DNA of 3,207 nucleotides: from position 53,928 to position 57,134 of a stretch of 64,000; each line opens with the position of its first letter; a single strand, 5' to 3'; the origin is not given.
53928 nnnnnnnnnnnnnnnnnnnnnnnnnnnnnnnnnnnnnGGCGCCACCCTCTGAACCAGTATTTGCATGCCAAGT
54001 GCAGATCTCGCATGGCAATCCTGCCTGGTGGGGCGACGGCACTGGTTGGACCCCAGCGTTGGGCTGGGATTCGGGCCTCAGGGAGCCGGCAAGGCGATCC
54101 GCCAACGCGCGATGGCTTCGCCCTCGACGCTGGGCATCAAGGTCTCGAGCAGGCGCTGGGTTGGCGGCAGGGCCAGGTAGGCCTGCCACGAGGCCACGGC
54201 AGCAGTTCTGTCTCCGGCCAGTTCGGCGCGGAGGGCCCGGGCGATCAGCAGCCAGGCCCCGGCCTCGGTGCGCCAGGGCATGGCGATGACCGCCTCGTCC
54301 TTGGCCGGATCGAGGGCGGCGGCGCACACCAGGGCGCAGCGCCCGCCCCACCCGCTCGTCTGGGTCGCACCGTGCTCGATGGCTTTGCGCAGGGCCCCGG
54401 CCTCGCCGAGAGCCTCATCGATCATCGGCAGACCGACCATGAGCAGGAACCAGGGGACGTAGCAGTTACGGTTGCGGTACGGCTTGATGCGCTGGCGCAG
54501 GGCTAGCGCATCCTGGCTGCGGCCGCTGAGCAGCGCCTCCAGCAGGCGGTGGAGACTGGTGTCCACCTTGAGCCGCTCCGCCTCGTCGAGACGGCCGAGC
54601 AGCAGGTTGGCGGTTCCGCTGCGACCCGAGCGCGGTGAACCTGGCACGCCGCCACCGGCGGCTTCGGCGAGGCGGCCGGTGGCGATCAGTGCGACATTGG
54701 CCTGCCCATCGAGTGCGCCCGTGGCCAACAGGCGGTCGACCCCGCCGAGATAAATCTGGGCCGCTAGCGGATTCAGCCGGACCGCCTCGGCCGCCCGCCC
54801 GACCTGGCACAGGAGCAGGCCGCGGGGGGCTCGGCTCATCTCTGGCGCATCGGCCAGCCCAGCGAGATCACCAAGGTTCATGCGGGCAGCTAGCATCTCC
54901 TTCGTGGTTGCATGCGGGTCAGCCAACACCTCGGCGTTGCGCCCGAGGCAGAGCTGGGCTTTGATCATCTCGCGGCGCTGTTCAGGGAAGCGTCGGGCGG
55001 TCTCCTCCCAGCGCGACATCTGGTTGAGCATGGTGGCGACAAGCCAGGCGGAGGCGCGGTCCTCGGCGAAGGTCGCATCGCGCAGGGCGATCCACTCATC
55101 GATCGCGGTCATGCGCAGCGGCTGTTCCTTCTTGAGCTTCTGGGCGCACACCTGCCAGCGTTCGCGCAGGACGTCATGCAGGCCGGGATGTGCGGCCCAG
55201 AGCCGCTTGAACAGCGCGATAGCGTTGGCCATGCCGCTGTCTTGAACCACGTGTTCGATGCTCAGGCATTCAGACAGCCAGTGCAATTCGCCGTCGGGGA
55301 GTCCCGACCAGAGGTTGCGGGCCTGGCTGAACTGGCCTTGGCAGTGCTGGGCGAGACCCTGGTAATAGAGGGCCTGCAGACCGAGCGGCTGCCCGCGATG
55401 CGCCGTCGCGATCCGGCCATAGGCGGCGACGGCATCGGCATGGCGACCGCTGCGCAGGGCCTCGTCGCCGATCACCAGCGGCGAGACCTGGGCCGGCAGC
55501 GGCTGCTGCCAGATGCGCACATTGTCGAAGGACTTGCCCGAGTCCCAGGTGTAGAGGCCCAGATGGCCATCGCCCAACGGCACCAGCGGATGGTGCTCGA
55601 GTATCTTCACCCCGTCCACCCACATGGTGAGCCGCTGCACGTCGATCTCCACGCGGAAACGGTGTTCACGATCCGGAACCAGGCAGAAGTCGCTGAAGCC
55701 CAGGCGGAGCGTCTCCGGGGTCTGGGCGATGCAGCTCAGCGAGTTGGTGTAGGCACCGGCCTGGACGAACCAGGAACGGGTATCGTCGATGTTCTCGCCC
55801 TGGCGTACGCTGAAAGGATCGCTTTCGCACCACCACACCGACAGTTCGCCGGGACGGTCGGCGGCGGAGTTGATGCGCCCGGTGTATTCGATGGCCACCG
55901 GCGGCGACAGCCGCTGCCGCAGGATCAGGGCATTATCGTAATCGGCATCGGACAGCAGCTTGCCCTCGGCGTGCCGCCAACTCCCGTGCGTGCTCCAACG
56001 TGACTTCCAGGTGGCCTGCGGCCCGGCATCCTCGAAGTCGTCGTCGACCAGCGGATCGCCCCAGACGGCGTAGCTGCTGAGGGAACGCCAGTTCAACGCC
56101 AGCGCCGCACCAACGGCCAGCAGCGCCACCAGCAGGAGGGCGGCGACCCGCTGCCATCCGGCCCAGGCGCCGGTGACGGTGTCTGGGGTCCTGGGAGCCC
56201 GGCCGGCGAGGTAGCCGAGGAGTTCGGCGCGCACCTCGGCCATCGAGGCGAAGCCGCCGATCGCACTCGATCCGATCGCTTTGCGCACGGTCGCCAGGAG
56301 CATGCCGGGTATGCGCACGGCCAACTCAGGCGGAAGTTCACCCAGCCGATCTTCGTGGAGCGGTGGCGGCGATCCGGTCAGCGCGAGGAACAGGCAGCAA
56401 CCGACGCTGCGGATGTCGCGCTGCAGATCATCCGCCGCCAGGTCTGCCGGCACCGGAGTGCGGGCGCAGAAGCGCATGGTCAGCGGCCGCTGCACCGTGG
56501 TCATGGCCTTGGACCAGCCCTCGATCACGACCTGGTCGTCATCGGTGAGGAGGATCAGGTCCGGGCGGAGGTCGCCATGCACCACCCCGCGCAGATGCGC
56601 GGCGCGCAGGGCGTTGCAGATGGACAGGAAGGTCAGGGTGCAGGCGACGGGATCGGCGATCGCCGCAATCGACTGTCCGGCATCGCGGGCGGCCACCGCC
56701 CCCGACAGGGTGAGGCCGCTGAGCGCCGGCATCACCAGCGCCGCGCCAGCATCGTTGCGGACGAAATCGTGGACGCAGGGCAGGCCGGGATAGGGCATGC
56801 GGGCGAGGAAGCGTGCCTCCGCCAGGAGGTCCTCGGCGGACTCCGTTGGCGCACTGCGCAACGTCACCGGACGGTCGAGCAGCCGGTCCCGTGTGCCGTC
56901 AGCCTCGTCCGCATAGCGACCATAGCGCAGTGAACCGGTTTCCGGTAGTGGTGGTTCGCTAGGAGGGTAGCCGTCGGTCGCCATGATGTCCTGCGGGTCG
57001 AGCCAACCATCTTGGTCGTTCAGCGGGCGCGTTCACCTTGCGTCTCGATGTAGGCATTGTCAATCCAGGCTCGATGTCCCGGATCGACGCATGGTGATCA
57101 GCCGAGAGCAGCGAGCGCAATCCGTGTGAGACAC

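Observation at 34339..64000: Candidate undescribed surface system: pseudokinase, ECF sigma/anti-sigma, two giant adhesin-like proteins, lipid-anchored partners, and a divergent oversized pseudopilin operon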

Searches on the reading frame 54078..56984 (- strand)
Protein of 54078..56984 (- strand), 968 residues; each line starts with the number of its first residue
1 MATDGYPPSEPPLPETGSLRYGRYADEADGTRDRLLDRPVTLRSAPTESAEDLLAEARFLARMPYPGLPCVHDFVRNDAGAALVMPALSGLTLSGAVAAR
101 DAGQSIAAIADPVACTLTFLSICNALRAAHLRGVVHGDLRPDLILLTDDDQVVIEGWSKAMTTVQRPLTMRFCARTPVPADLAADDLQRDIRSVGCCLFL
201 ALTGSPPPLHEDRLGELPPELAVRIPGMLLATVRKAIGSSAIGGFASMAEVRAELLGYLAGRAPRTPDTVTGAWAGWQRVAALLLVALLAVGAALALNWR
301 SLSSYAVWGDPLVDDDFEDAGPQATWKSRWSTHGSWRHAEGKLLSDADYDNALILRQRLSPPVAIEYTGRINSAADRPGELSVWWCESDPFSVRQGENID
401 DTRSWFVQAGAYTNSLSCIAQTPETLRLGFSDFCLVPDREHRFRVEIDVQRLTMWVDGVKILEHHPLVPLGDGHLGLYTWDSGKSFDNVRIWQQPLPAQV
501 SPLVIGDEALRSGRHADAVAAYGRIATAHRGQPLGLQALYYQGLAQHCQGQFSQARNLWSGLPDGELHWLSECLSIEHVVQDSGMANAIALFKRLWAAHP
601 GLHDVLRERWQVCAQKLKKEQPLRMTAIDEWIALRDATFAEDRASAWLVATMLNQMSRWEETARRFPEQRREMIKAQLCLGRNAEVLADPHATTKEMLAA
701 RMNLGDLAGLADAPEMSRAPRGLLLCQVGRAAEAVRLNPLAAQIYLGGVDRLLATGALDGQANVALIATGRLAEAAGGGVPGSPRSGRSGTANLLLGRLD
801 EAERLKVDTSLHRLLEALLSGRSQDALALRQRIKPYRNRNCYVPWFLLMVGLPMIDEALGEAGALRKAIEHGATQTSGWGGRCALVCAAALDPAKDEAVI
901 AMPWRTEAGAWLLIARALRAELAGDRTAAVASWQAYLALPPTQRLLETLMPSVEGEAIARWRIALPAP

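Call 8: search_protein_families(library=pfam, proteins=[window:54078-56984:-], max_evalue=0.01)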
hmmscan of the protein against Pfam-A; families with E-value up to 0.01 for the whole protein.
window:54078-56984:- (968 aa): 4 families
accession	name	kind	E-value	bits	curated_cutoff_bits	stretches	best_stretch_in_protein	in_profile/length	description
PF00069.31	Pkinase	-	5.5e-06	26.4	31.7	1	47-210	39-199/263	Protein kinase domain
PF13432.12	TPR_16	-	5.3e-05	24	32.7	1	505-556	3-51/65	Tetratricopeptide repeat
PF19763.6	DUF6250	-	0.0001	22.6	26.9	1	354-488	10-164/165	Domain of unknown function (DUF6250)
PF06439.18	3keto-disac_hyd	-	0.0073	16.8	26.8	0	441-491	128-186/187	3-keto-disaccharide hydrolase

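Call 16: find_homologous_proteins(query=window:54078-56984:-, max_evalue=0.001)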
Query window:54078-56984:- (968 aa): 30 proteins with E <= 0.001 among 8000 candidates.
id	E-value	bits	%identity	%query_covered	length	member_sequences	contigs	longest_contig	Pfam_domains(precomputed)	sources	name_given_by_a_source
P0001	0.0e+0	2198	100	100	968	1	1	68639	PF00069.32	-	-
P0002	0.0e+0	1549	71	100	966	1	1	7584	-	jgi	-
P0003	0.0e+0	1228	59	98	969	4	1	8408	PF00069.32,PF13432.13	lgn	-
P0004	0.0e+0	1150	55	99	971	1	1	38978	PF06439.19,PF13432.13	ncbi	-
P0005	0.0e+0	1117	56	99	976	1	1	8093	PF13432.13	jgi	-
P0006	0.0e+0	1075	53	100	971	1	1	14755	PF13432.13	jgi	-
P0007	0.0e+0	1037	52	99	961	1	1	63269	PF19763.7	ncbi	-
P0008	0.0e+0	1030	52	99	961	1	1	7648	PF19763.7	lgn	-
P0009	0.0e+0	1020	52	99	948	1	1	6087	-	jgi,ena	-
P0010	5.5e-281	953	49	97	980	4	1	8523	PF00069.32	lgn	-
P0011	1.3e-277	942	50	99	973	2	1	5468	-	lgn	-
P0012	2.0e-275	935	49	99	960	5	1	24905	PF13432.13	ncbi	-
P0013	2.6e-271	921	49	99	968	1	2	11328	-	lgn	-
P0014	1.5e-264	899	48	99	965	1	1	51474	-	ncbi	-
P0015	4.9e-256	871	46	98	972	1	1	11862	-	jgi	-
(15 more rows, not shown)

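Call 17: find_encoding_contigs(protein=P0001, flank=10000, max_places=3)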
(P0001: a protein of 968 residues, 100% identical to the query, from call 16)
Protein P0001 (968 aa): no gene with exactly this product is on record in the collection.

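Call 18: find_encoding_contigs(protein=P0007, flank=10000, max_places=3)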
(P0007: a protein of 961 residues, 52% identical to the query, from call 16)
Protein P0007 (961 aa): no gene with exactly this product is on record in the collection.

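Call 20: find_related_loci(query=A1, collection=genome_contigs, flank=10000)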
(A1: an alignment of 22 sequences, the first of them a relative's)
Query A1 (968 aa) in genome_contigs; peptide patterns used: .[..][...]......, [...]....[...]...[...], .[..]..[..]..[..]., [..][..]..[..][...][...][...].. (x = any residue, [..] = any of these).
73 stretches matched a pattern; 17 encode a relative of the query (tblastn E <= 1e-3); 17 distinct loci.
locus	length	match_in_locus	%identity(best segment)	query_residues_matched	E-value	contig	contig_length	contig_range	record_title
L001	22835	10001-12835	45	8-964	0e+0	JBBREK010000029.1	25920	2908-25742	MAG: Planctomycetota bacterium isolate Co_metawrap_2500 Cmw_2500_k141_8907948_length_25920_cov_9.9986, whole genome shot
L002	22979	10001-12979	34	1-968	2e-147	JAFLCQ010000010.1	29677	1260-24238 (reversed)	MAG: Planctomycetota bacterium isolate UWPOB_PLANC5 gnl_X_GLJPEBFD_10, whole genome shotgun sequence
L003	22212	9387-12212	34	32-963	6e-128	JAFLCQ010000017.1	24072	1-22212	MAG: Planctomycetota bacterium isolate UWPOB_PLANC5 gnl_X_GLJPEBFD_17, whole genome shotgun sequence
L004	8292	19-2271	34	217-963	2e-110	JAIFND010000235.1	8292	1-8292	MAG: bacterium isolate Bin_7_3 scaffold_39726, whole genome shotgun sequence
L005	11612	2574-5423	37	1-963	1e-157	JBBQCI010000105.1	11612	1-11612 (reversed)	MAG: Planctomycetota bacterium isolate Co_metawrap_1260 Cmw_1260_k141_29238990_length_11612_cov_42.9854, whole genome sh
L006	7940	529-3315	32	61-961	1e-87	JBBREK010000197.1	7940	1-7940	MAG: Planctomycetota bacterium isolate Co_metawrap_2500 Cmw_2500_k141_5296827_length_7940_cov_9.0859, whole genome shotg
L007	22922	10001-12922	28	33-965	3e-80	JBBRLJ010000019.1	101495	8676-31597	MAG: Planctomycetota bacterium isolate La1_maxbin2.009 LA1C_X2.009_k141_186676L_101495_cov_22.0471, whole genome shotgun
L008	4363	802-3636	29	33-963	7e-80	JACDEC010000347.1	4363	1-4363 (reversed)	MAG: Planctomycetota bacterium isolate MGR_bin350 SD2902_NODE_5933_length_4363_cov_1.288952, whole genome shotgun sequen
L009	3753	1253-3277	31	33-688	8e-70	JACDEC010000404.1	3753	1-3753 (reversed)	MAG: Planctomycetota bacterium isolate MGR_bin350 SD2902_NODE_7991_length_3753_cov_0.911197, whole genome shotgun sequen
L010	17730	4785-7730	27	7-964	3e-65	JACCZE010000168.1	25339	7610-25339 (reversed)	MAG: Planctomycetota bacterium isolate MGR_bin222 SD2897-2912_k127_1998647, whole genome shotgun sequence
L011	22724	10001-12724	28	53-944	4e-71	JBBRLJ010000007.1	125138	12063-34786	MAG: Planctomycetota bacterium isolate La1_maxbin2.009 LA1C_X2.009_k141_1072674L_125138_cov_24.3398, whole genome shotgu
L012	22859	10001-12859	26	33-963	5e-55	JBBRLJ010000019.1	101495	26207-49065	MAG: Planctomycetota bacterium isolate La1_maxbin2.009 LA1C_X2.009_k141_186676L_101495_cov_22.0471, whole genome shotgun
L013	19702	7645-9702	28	23-687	1e-50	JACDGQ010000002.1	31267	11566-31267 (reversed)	MAG: Planctomycetota bacterium isolate MGR_bin416 SD2908_NODE_516_length_31267_cov_1.372319, whole genome shotgun sequen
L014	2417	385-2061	28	31-559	9e-49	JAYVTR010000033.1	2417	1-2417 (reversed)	MAG: Planctomycetota bacterium isolate GL74_UP_concoct_31_sub GL74_UP_concoct_31_sub_32, whole genome shotgun sequence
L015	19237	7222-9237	26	297-968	7e-41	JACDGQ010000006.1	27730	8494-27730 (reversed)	MAG: Planctomycetota bacterium isolate MGR_bin416 SD2908_NODE_634_length_27730_cov_1.393254, whole genome shotgun sequen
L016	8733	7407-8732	40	12-447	4e-75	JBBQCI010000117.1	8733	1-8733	MAG: Planctomycetota bacterium isolate Co_metawrap_1260 Cmw_1260_k141_26047000_length_8733_cov_34.9683, whole genome sho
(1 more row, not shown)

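Call 26: find_encoding_contigs(protein=P0004, flank=10000, max_places=2)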
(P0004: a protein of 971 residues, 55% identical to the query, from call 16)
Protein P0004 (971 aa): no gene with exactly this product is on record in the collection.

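Call 27: find_encoding_contigs(protein=P0014, flank=10000, max_places=2)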
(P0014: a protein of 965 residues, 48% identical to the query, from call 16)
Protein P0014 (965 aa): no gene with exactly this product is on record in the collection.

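Call 28: find_encoding_contigs(protein=P0006, flank=10000, max_places=2)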
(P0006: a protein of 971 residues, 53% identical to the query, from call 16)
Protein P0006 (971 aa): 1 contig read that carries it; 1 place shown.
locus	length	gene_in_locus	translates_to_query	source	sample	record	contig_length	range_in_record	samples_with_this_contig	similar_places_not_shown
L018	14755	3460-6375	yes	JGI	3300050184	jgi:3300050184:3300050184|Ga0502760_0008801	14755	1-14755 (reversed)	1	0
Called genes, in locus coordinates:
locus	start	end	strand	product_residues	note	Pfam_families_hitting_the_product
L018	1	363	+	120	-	?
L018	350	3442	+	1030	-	-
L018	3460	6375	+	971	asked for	PF13432:TPR_16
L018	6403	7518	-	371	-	PF00392:GntR, PF00532:Peripla_BP_1, PF13377:Peripla_BP_3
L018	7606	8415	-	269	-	PF02311:AraC_binding, PF00165:HTH_AraC, PF12833:HTH_18, PF00165:HTH_AraC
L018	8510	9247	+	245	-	PF05721:PhyH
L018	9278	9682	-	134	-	PF13279:4HBT_2, PF03061:4HBT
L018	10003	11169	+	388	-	PF25270:Khk, PF04587:ADP_PFK_GK (faint), PF00294:PfkB (faint)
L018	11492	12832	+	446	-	PF00308:Bac_DnaA, PF08299:Bac_DnaA_C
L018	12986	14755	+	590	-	?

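Call 29: find_encoding_contigs(protein=P0002, flank=10000, max_places=2)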
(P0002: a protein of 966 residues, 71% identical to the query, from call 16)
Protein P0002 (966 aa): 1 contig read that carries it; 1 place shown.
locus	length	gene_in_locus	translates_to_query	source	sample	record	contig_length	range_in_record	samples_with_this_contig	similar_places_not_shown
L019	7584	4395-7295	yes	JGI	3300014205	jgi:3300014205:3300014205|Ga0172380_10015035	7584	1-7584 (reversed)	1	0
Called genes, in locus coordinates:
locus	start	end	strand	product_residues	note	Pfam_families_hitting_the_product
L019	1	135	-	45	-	?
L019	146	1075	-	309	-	PF07963:N_methyl (weak)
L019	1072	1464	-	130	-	-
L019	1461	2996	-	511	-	PF07963:N_methyl (faint)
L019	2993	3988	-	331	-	PF07963:N_methyl (weak)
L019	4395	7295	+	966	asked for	-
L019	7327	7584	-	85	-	?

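Call 30: find_encoding_contigs(protein=P0003, flank=10000, max_places=2)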
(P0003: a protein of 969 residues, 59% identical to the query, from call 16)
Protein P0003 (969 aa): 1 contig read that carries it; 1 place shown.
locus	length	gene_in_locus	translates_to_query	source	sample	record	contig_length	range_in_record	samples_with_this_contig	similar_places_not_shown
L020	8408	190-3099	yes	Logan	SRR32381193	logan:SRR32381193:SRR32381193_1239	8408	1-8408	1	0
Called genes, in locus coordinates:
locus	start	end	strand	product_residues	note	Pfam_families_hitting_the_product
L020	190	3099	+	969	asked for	PF00069:Pkinase (weak), PF13432:TPR_16 (weak)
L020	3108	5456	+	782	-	-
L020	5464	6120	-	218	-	PF16011:CBM9_2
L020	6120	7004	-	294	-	PF02585:PIG-L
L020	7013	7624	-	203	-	PF00300:His_Phos_1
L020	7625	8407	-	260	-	?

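Call 34: search_protein_families(library=ncbifam, proteins=[window:54078-56984:-], max_evalue=0.1)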
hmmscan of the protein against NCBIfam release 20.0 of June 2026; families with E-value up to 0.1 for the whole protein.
window:54078-56984:- (968 aa): 5 families
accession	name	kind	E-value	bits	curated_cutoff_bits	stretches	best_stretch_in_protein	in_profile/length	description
NF009651.0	PRK13184.1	equivalog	4e-12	44.9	839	2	53-163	49-163/932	serine/threonine-protein kinase PknD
NF033483.0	PknB_PASTA_kin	equivalog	7.6e-09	35.1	450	1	33-207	28-207/563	Stk1 family PASTA domain-containing Ser/Thr kinase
NF047741.1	antiphage_MADS6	equivalog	9.2e-07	27.7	460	1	121-207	307-402/612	methylation-associated defense system protein kinase MAD6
NF052427.1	StpK7MSMEG_1200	equivalog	2.9e-06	26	900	1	36-207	31-208/601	serine/threonine protein kinase StpK7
NF038151.1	lanthi_synth_III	equivalog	8.4e-05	21.1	575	1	44-154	261-377/833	class III lanthionine synthetase LanKC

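Call 44: find_related_loci(query=A1, collection=metagenome_contigs, flank=10000)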
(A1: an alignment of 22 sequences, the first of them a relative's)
Query A1 (968 aa) in metagenome_contigs; peptide patterns used: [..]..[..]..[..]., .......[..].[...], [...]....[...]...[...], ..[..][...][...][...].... (x = any residue, [..] = any of these).
246 stretches matched a pattern; 29 encode a relative of the query (tblastn E <= 1e-3); 29 distinct loci.
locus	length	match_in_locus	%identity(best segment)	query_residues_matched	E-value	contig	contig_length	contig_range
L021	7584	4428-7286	71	1-966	0e+0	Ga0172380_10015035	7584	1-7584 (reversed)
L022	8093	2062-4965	56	4-965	0e+0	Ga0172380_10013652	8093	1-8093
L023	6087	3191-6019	52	8-964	0e+0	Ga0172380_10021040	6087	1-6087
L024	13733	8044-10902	47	2-962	0e+0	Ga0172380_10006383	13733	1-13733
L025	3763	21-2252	51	217-964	0e+0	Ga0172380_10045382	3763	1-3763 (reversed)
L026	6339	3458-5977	44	108-964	0e+0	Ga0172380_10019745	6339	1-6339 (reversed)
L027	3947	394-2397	52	290-963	0e+0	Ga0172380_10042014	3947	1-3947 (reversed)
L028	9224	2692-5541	38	12-962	9e-166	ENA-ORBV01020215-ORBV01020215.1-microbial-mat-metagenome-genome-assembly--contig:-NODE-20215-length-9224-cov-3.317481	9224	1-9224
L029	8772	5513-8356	38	32-963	2e-159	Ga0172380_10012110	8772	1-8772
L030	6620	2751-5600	37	1-963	2e-158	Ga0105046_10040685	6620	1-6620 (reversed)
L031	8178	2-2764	37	38-967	1e-153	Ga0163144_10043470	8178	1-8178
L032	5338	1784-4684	34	8-963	9e-143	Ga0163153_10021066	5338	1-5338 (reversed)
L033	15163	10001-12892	45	8-964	0e+0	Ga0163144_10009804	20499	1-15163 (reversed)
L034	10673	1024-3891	35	3-963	3e-131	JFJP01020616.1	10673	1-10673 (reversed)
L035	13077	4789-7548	33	32-963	2e-112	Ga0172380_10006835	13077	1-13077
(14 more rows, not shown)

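Call 56: predict_structure(alignment_id=A1)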
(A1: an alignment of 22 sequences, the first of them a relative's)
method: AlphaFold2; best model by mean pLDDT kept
length: 968 residues; sequences in the alignment: 22
mean_pLDDT: 85.9   pTM: 0.64
mean pLDDT of the five models: 85.9, 85.5, 83.6, 82.4, 82.0
residues with pLDDT >= 90: 500; 70-90: 374; 50-70: 48; < 50: 46
segments of 3 or more residues with pLDDT < 50: 1-15, 166-182, 266-278
pLDDT, mean of each block of 10 residues (from residue 1): 37 52 77 83 87 87 84 86 88 93 89 93 92 87 90 88 55 40 70 94 88 81 84 90 83 90 54 45 73 64 68 88 84 86 82 93 94 69 92 81 90 73 89 85 94 93 88 92 89 82 87 90 94 92 92 90 90 90 87 95 93 92 89 95 89 93 90 92 91 84 90 84 93 92 92 84 94 94 90 95 93 94 93 87 91 94 96 90 95 96 92 97 94 96 91 95 78
secondary structure, 60 per line:
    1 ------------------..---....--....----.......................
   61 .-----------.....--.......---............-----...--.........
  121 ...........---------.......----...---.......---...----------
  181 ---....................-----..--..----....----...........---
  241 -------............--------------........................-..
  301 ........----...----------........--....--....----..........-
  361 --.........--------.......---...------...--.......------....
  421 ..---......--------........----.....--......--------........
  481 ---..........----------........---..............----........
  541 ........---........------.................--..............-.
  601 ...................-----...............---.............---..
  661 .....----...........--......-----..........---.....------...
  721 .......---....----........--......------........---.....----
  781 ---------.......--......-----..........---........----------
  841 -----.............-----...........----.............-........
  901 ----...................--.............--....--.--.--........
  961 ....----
elements in order (helices of 4 or more, strands of 3 or more residues): E24-27 E30-33 E38-46 H47-61 E73-77 E80-86 E90-92 H93-101 H112-131 E144-147 E152-154 H158-164 H184-203 H219-222 H227-237 H248-259 H274-297 H299-308 E313-315 H326-329 E330-333 E336-339 E342-345 E350-359 E363-371 E380-386 E404-410 E417-422 E426-431 E440-447 E452-456 E459-464 E473-480 E484-493 H504-511 H515-528 H533-548 H552-559 H566-582 H585-598 H600-619 H625-639 H643-655 H659-665 H670-680 H683-688 H694-703 H707-711 H718-727 H731-734 H739-746 H749-754 H761-768 H772-776 H790-796 H799-804 H810-819 H823-830 H846-858 H864-874 H879-891 H893-900 H905-923 H926-938 H941-944 H953-964
